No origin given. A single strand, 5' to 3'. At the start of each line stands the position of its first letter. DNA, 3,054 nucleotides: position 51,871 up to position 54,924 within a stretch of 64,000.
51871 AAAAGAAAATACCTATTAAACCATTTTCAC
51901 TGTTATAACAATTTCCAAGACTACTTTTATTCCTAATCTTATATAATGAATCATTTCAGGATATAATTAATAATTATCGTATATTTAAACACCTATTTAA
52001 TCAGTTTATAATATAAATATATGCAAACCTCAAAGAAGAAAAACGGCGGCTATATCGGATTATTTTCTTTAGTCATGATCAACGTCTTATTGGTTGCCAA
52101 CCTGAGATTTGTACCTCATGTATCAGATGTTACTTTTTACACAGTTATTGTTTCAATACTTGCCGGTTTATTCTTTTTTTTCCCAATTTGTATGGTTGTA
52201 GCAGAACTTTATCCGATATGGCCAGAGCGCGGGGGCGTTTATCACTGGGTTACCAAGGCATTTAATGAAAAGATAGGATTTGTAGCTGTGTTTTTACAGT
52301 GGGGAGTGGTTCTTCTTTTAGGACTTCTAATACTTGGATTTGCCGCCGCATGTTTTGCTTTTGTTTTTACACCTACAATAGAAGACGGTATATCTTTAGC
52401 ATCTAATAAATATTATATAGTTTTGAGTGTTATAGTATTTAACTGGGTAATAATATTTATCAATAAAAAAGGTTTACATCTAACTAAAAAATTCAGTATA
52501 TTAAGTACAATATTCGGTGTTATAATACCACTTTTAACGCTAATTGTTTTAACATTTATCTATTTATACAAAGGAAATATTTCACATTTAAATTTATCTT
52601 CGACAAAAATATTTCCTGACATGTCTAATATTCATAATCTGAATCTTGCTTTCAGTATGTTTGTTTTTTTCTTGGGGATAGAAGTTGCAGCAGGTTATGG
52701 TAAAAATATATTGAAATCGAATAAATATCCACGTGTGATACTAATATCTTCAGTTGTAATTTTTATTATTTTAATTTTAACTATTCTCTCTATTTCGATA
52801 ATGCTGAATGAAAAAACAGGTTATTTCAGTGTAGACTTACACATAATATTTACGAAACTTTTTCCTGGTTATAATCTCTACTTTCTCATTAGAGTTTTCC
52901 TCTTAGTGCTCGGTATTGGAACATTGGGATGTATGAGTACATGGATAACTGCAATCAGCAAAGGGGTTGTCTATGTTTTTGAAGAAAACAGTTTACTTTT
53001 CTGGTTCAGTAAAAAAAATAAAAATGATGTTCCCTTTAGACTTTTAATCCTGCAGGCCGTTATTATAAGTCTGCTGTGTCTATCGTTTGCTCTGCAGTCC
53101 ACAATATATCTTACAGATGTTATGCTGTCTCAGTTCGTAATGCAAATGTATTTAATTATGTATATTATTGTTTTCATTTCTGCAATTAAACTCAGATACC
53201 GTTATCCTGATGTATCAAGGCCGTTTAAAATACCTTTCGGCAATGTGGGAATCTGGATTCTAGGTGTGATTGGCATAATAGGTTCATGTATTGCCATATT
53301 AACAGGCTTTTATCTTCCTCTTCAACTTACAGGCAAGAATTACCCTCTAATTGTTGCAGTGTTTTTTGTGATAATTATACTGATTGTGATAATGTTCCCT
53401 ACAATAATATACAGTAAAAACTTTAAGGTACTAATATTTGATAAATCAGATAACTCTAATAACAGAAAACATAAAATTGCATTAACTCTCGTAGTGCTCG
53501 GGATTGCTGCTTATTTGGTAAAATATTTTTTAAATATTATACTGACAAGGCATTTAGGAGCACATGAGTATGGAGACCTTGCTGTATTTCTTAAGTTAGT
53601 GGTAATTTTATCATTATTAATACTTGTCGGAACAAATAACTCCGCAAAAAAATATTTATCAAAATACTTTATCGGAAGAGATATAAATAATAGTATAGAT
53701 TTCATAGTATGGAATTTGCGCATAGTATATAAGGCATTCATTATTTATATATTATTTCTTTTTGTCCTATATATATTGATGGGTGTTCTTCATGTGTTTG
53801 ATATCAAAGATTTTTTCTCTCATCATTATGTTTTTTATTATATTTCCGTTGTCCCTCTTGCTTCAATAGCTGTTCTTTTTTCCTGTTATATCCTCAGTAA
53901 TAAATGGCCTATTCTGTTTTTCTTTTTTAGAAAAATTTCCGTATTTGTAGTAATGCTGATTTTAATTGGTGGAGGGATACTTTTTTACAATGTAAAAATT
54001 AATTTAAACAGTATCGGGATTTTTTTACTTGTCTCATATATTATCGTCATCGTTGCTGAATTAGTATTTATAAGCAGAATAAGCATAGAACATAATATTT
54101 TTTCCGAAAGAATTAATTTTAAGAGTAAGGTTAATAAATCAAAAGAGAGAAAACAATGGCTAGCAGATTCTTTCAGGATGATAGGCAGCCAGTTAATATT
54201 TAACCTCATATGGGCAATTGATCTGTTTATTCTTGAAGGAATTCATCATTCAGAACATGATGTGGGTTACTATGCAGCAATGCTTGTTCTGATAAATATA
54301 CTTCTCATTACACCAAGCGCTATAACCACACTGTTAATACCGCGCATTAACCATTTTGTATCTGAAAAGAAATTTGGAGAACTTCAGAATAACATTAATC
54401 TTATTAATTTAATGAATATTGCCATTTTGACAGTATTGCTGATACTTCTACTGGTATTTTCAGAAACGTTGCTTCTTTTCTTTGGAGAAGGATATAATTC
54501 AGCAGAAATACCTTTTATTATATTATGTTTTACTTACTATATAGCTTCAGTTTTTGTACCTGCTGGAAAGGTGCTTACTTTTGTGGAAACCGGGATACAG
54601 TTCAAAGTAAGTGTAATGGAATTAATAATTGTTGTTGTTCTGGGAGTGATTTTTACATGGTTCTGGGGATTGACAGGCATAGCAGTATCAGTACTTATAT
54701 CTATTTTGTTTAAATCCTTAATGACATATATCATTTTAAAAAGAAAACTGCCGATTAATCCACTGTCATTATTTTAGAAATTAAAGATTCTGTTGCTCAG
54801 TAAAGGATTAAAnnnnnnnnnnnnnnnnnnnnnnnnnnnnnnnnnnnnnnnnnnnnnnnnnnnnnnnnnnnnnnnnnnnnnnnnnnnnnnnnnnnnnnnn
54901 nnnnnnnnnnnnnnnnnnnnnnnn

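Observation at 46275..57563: Four tandem paralogues of a ~24-TM fusion protein: GadC/YjeM-like APC permease joined to a Wzx/PST-like MOP flippase domain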

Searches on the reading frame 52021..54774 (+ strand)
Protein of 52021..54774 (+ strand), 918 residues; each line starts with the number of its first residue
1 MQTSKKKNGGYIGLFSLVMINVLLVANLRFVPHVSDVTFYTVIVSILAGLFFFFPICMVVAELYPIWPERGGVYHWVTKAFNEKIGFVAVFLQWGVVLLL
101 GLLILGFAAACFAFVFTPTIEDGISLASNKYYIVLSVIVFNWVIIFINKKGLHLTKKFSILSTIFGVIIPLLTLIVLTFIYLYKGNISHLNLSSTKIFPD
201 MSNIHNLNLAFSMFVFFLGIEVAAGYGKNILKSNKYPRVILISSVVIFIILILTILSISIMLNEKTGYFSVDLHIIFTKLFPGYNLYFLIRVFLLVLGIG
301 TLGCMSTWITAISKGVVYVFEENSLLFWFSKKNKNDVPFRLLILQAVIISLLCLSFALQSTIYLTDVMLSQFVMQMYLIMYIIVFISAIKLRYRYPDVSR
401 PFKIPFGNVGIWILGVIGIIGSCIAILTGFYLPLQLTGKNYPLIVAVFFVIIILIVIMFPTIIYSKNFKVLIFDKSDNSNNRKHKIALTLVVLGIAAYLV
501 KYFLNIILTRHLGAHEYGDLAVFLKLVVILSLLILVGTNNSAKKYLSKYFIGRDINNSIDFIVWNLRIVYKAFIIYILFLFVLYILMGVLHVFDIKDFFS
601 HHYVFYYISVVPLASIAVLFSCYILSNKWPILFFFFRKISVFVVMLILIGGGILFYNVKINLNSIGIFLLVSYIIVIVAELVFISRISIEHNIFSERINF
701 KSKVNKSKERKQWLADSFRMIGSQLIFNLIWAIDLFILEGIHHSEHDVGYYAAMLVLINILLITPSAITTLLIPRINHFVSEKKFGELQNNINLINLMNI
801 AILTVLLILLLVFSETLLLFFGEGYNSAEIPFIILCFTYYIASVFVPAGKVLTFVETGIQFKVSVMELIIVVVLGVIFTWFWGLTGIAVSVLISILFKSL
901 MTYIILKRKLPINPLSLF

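Call 3: search_protein_families(library=pfam, proteins=[window:52021-54774:+], max_evalue=1)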
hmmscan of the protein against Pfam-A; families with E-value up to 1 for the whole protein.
window:52021-54774:+ (918 aa): 2 families
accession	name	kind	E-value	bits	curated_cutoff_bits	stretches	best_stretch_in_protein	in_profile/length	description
PF13520.12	AA_permease_2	-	9.4e-34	117.5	27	1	34-452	25-426/427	Amino acid permease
PF01943.22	Polysacc_synt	-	2.4e-09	37.4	28.2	2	488-777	6-271/274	Polysaccharide biosynthesis protein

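Call 4: search_protein_families(library=ncbifam, proteins=[window:52021-54774:+], max_evalue=1)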
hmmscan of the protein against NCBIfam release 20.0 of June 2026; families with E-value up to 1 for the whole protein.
window:52021-54774:+ (918 aa): 6 families
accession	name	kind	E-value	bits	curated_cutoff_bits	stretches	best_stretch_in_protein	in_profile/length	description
TIGR03813.2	Gln_GABA_anti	equivalog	2.4e-91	307.1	650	1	12-466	4-457/479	glutamine/gamma-aminobutyrate antiporter GadC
NF053662.1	Glu_GABA_anti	equivalog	4.9e-72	243.4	640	1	12-467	2-446/468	glutamate/gamma-aminobutyrate antiporter GadC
NF040513.1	antiport_TyrP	equivalog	1.7e-59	201.8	630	1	12-466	5-458/465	tyrosine-tyramine antiporter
TIGR00910.1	2A0307_GadC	equivalog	9.5e-36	123.4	673.5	1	2-465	6-465/511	glutamate/gamma-aminobutyrate antiporter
TIGR00905.1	2A0302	subfamily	3.2e-14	52.6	409.05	1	43-428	44-412/473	basic amino acid/polyamine antiporter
NF008245.0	PRK11021.1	equivalog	6.1e-07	28.8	284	1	51-391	50-366/419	L-methionine/branched-chain amino acid transporter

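Call 7: find_homologous_proteins(query=window:52021-54774:+, max_evalue=0.00001)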
Query window:52021-54774:+ (918 aa): 6 proteins with E <= 0.00001 among 8000 candidates.
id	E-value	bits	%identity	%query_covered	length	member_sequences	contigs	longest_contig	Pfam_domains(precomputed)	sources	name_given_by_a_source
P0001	0.0e+0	1372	91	78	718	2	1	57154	PF01943.23,PF13520.13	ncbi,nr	ncbi:MAG: amino acid permease [bacterium]|nr:amino acid permease [bacterium]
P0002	5.5e-65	238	30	53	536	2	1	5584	PF13520.13,PF00324.28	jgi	jgi:putative glutamate/gamma-aminobutyrate antiporter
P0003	3.6e-53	199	29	50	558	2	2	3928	PF13520.13,PF00324.28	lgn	-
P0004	4.1e-52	196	30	49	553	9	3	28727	PF13520.13,PF00324.28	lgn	-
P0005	3.0e-47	179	30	43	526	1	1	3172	PF13520.13,PF00324.28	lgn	-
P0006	1.4e-13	68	24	40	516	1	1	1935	PF13520.13,PF00324.28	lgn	-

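Call 8: search_solved_structures(query=window:52021-54774:+, max_evalue=0.01)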
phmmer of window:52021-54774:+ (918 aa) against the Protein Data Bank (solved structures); distinct sequences matched with E-value up to 0.01: 1.
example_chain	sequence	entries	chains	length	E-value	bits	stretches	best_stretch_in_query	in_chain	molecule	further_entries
4dji_A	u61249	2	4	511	6e-34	120.4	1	2-466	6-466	Probable glutamate/gamma-aminobutyrate antiporter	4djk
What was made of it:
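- On GadC (Glu/Gln:GABA antiporter) orthologue: The alignment to 4dji ends at chain residue 466 of 511 (call 8).
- GadC 4dji matches by sequence at E = 6e-34 (call 8).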

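Call 11: find_encoding_contigs(protein=P0001, flank=10000, max_places=4)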
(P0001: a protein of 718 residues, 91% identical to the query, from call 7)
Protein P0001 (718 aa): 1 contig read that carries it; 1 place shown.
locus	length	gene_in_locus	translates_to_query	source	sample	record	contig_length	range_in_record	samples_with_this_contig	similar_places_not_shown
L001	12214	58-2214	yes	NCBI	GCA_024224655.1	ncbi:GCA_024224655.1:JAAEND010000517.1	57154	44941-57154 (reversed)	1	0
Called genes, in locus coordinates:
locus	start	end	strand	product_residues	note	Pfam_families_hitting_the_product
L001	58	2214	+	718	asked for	PF13520:AA_permease_2, PF01943:Polysacc_synt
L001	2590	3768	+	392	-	PF07690:MFS_1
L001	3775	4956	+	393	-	PF01546:Peptidase_M20, PF07687:M20_dimer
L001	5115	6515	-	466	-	PF01565:FAD_binding_4, PF02913:FAD-oxidase_C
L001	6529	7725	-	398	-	PF01012:ETF, PF00766:ETF_alpha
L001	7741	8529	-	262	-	PF01012:ETF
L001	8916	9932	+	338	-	PF02805:Ada_Zn_binding, PF12833:HTH_18, PF02870:Methyltransf_1N (weak), PF01035:DNA_binding_1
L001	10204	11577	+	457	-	PF00171:Aldedh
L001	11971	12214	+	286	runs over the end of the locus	PF00005:ABC_tran, PF13304:AAA_21 (faint)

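Call 12: find_related_loci(query=A1, collection=genome_contigs, flank=10000)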
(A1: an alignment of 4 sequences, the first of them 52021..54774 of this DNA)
Query A1 (918 aa) in genome_contigs; peptide patterns used: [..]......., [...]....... (x = any residue, [..] = any of these).
599 stretches matched a pattern, but none encodes a relative of the query by tblastn (E <= 1e-3).
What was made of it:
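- Tried and rejected: GTDB species representatives (call 12).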

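Call 29: search_protein_representatives(alignment_id=A1)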
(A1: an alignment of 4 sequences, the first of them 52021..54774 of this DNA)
Query: 4 sequences, 918 profile positions. Proteins with E-value up to 0.001 (for the whole library): 5475; up to 1e-10: 1579; up to 1e-30: 482. The best 150 are listed.
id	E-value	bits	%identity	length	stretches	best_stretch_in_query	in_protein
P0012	0.0e+00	1569.1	-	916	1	1-918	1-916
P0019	1.3e-185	635.7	-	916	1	7-917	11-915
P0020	5.0e-169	580.8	-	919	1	16-918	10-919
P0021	9.6e-151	520.3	-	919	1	8-918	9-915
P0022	1.9e-140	486.2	-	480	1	434-918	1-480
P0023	3.9e-100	352.8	-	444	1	488-917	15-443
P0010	1.3e-98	347.8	-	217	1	384-598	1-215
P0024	6.8e-97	342.1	-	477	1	4-439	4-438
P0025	1.9e-87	310.9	-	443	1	479-918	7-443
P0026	4.4e-81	289.8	-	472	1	6-462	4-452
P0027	4.0e-79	283.3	-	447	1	475-910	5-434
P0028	4.4e-79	283.2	-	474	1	6-461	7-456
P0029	1.3e-78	281.6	-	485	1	3-465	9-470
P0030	3.1e-76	273.7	-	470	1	1-465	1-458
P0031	5.6e-76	272.9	-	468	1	5-472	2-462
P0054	1.2e-65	238.7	-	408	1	508-915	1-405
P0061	1.2e-64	235.4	-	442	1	485-918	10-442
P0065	6.2e-64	233.0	-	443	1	483-918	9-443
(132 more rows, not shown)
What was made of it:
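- Both families exist abundantly as stand-alone proteins (call 29).
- Tried and rejected: The exhaustive HMMER search (call 29) replaced them.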

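Call 32: find_homologous_proteins(query=A3, max_evalue=1e-10)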
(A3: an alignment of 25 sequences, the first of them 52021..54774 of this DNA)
Query A3 (25 sequences) (918 aa, profile of the alignment): 4 proteins with E <= 1e-10 among 8000 candidates.
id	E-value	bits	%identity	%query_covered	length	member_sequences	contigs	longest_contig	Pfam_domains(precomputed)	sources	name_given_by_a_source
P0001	2.8e-166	572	91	78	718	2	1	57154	PF01943.23,PF13520.13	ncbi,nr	ncbi:MAG: amino acid permease [bacterium]|nr:amino acid permease [bacterium]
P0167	6.5e-24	103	24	17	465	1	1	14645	PF01943.23,PF13440.12,PF03023.20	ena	-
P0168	3.4e-14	71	29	6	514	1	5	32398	PF01943.23,PF01554.24,PF13440.12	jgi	jgi:O-antigen/teichoic acid export membrane protein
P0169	8.3e-13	66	28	18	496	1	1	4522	PF01943.23,PF01554.24,PF13440.12,PF03023.20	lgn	-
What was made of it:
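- Tried and rejected: Word-indexed homology searches (calls 7, 32).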

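Call 33: find_encoding_contigs(protein=P0019, flank=10000, max_places=3)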
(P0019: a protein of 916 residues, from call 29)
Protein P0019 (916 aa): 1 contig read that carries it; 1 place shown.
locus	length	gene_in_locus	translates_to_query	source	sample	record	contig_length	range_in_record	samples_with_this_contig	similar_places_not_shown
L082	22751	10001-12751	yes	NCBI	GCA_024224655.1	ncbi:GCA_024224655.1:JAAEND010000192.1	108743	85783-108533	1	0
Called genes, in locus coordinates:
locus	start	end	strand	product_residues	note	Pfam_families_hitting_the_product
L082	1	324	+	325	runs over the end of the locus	PF02562:PhoH, PF13245:AAA_19 (weak), PF13604:AAA_30 (faint)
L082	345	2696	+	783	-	PF07697:7TMR-HDED, PF07698:7TM-7TMR_HD, PF01966:HD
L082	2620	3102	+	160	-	PF02130:YbeY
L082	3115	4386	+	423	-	PF01595:CNNM, PF00571:CBS, PF03471:CorC_HlyC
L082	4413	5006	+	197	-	PF01476:LysM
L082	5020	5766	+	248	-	PF17131:TP_0789-like (weak)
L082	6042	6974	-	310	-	PF03279:Lip_A_acyltrans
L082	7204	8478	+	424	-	PF00709:Adenylsucc_synt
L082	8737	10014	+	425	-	PF00083:Sugar_tr, PF07690:MFS_1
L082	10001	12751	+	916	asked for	PF00324:AA_permease, PF13520:AA_permease_2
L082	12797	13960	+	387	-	PF12797:Fer4_2 (faint), PF12837:Fer4_6 (faint), PF00037:Fer4 (weak), PF13237:Fer4_10, PF14697:Fer4_21 (weak), PF12838:Fer4_7, PF13187:Fer4_9 (weak), PF00037:Fer4 (weak)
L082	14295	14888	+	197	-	-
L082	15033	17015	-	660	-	PF00009:GTP_EFTU, PF01926:MMR_HSR1 (faint), PF13238:AAA_18 (faint), PF13671:AAA_33 (faint), PF03144:GTP_EFTU_D2 (weak), PF22594:GTP-eEF1A_C, PF01583:APS_kinase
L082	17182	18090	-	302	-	PF01507:PAPS_reduct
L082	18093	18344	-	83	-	PF09834:DUF2061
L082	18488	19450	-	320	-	PF01380:SIS, PF13580:SIS_2 (weak), PF00571:CBS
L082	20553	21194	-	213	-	-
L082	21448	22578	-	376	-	PF05159:Capsule_synth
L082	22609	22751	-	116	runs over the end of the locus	PF00534:Glycos_transf_1, PF13692:Glyco_trans_1_4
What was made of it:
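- On PST / Wzx-like flippases: Capsule genes lie 5-10 kb from P0019 but on the other strand (call 33).
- The P0019 locus has capsule and sulfation genes 5-10 kb away (call 33).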

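Call 34: find_encoding_contigs(protein=P0023, flank=10000, max_places=3)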
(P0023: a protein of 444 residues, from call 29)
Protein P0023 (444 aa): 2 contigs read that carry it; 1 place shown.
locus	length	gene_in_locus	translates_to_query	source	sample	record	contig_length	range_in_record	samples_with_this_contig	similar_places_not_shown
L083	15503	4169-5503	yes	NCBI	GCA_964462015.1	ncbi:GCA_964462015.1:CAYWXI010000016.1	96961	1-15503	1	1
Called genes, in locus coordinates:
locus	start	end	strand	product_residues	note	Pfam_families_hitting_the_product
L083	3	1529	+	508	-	?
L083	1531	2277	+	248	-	PF20599:DUF6796 (weak)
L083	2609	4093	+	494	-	PF00501:AMP-binding, PF13193:AMP-binding_C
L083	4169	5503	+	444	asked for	PF01943:Polysacc_synt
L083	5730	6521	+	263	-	PF00106:adh_short, PF08659:KR (faint), PF13561:adh_short_C2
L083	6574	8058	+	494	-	PF00962:A_deaminase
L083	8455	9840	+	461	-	PF05195:AMP_N, PF00557:Peptidase_M24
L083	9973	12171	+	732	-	PF26549:Tricorn_N (faint), PF26550:Tricorn_2nd (faint), PF00930:DPPIV_N, PF00326:Peptidase_S9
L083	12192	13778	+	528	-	PF03315:SDH_beta (faint), PF03313:SDH_alpha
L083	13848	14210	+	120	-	PF24709:DUF7670 (weak)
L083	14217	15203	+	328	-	PF14399:BtrH_N, PF16169:DUF4872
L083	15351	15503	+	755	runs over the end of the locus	-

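Call 35: find_encoding_contigs(protein=P0020, flank=10000, max_places=3)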
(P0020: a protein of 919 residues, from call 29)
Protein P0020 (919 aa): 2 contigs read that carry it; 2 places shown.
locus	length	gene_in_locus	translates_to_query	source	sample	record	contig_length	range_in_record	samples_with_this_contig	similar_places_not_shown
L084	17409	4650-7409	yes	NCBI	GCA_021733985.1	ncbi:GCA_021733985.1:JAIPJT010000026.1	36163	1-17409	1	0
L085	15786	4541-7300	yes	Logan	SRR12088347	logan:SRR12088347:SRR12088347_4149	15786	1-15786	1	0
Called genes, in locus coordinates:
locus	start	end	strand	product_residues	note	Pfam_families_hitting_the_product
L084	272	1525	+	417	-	-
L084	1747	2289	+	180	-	-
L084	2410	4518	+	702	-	PF01565:FAD_binding_4, PF02913:FAD-oxidase_C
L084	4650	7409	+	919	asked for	PF13520:AA_permease_2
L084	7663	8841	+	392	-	-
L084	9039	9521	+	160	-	-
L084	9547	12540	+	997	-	PF00672:HAMP, PF00512:HisKA, PF02518:HATPase_c, PF00072:Response_reg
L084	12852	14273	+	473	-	PF00072:Response_reg, PF00158:Sigma54_activat, PF14532:Sigma54_activ_2, PF07728:AAA_5 (weak), PF25601:AAA_lid_14, PF02954:HTH_8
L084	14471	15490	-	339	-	PF01699:Na_Ca_ex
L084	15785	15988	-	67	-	PF13717:Zn_ribbon_4 (weak)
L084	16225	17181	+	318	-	PF00239:Resolvase (weak)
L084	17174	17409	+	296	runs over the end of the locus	-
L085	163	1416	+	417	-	-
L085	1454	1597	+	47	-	-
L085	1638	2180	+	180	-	-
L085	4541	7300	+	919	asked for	PF13520:AA_permease_2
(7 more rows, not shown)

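Call 36: find_encoding_contigs(protein=P0021, flank=10000, max_places=3)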
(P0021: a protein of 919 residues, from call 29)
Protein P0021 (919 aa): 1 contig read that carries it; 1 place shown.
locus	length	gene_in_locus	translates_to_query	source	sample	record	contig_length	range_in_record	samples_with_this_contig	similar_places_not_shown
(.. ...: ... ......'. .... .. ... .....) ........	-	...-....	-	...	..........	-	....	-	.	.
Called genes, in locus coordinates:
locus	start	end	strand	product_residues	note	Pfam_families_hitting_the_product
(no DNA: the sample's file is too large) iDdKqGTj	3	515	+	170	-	?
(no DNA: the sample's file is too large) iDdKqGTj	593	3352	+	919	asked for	PF13520:AA_permease_2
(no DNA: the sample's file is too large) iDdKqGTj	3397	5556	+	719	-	PF00924:MS_channel_2nd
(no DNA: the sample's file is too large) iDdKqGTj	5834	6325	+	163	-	PF02308:MgtC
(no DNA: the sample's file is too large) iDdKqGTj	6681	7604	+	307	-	PF03747:ADP_ribosyl_GH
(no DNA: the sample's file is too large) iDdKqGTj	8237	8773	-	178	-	?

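Call 37: find_encoding_contigs(protein=P0022, flank=10000, max_places=3)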
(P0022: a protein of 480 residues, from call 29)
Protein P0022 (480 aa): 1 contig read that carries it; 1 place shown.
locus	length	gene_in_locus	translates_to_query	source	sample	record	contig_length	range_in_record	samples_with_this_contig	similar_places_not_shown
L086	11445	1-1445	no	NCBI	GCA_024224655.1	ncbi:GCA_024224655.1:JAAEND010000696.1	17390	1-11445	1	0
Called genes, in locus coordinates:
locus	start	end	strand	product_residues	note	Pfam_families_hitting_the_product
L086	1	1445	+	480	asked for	PF01943:Polysacc_synt (weak)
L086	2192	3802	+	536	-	PF03606:DcuC (faint), PF03553:Na_H_antiporter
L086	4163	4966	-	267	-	PF01975:SurE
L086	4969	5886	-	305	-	PF05448:AXE1 (faint), PF02129:Peptidase_S15 (weak), PF20434:BD-FAE, PF00561:Abhydrolase_1, PF12146:Hydrolase_4, PF12697:Abhydrolase_6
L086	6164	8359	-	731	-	PF07690:MFS_1, PF13646:HEAT_2 (faint)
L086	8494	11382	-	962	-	PF08447:PAS_3, PF08448:PAS_4 (weak), PF13426:PAS_9 (weak), PF13185:GAF_2, PF00989:PAS (weak), PF08447:PAS_3, PF02518:HATPase_c, PF00072:Response_reg, +3 more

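Call 39: find_encoding_contigs(protein=P0025, flank=8000, max_places=4)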
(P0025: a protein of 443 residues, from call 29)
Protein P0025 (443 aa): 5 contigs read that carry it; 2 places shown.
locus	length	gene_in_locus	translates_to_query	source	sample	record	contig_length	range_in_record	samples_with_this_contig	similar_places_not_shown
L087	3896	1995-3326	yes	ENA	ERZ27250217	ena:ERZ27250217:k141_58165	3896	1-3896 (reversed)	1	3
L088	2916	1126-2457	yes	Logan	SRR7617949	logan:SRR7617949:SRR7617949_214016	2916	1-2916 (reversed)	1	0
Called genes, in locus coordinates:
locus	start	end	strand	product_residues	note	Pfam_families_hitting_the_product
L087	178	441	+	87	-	-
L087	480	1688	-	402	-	PF03222:Trp_Tyr_perm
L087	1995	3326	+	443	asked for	PF01943:Polysacc_synt (weak)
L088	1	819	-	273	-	?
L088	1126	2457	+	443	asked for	PF01943:Polysacc_synt (weak)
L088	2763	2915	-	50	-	?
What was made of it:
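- Tried and rejected: One stand-alone gene lies divergent to a Trp_Tyr_perm gene (call 39).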

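Call 40: find_encoding_contigs(protein=P0027, flank=8000, max_places=4)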
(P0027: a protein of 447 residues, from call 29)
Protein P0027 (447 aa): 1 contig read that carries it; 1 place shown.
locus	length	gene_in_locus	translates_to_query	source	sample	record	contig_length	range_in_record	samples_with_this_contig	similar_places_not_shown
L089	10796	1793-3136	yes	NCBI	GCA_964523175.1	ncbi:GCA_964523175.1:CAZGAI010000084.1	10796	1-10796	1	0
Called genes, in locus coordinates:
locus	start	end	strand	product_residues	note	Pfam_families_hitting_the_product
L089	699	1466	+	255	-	PF01975:SurE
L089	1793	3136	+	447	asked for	PF01943:Polysacc_synt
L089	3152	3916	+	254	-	PF03372:Exo_endo_phos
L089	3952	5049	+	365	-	PF04041:Glyco_hydro_130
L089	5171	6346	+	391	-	PF04041:Glyco_hydro_130, PF00251:Glyco_hydro_32N (faint)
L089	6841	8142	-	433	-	PF03631:Virul_fac_BrkB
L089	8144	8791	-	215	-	PF02660:G3P_acyltransf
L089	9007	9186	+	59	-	-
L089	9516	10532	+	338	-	PF00383:dCMP_cyt_deam_1, PF14437:MafB19-deam, PF01872:RibD_C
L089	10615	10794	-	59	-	?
